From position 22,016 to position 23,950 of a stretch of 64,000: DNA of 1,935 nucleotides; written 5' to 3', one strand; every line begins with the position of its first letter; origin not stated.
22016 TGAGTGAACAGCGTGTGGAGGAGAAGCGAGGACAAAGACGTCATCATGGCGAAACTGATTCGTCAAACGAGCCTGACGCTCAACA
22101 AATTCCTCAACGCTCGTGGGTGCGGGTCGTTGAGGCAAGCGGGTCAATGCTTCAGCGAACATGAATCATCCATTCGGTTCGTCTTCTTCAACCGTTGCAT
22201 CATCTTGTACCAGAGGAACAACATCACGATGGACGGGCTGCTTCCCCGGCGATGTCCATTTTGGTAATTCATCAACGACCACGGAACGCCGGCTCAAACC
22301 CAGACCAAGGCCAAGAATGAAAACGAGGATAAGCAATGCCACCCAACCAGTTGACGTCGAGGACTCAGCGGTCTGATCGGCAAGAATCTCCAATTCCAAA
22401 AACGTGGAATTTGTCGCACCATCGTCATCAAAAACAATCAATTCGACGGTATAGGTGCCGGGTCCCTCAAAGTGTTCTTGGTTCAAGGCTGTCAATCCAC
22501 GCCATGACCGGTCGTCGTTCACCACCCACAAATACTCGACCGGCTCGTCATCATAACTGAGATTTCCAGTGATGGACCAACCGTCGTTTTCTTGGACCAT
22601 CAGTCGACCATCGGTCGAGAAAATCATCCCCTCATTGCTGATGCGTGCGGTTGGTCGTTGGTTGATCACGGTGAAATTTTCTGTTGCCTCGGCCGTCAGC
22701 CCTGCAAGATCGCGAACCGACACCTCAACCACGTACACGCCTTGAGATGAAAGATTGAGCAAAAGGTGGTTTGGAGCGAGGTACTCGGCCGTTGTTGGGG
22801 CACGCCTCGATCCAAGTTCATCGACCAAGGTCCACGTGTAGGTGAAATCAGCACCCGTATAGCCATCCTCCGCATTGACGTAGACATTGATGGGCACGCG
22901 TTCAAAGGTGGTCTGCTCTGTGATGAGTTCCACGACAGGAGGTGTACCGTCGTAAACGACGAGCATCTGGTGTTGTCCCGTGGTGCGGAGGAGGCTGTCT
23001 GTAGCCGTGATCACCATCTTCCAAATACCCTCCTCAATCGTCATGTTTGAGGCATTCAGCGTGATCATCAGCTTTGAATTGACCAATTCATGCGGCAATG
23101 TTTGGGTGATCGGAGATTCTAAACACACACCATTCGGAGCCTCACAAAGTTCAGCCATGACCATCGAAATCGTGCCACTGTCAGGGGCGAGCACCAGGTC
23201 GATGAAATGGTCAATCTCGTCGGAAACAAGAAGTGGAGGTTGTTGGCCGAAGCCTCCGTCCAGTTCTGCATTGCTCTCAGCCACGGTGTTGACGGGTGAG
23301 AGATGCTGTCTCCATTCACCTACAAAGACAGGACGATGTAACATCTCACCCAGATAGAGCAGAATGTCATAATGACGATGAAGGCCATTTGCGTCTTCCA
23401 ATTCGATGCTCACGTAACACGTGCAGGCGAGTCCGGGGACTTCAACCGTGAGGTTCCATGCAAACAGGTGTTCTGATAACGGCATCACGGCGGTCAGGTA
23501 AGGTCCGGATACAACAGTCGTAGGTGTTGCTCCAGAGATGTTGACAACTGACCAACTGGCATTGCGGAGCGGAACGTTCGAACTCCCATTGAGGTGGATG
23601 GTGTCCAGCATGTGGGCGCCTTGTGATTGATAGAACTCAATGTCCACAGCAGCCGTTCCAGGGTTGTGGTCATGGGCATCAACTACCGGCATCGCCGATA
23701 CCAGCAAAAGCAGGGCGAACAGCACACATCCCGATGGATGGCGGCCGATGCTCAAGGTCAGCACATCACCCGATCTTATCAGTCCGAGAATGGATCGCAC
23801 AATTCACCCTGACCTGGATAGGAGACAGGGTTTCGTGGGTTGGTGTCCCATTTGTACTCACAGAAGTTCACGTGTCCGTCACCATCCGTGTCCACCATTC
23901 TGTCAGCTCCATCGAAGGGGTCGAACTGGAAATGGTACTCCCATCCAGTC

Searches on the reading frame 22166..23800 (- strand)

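Call 78: search_protein_families(library=pfam, proteins=[window:22166-23800:-], max_evalue=0.00001)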
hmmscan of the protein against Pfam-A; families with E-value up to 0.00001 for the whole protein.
window:22166-23800:- (544 aa): 2 families
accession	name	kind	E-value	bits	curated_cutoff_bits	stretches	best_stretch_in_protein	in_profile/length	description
PF18911.6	PKD_4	-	2e-12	47.4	27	1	402-466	14-78/85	PKD domain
PF00801.26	PKD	-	5.2e-08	33.2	23.5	0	400-466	9-75/80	PKD domain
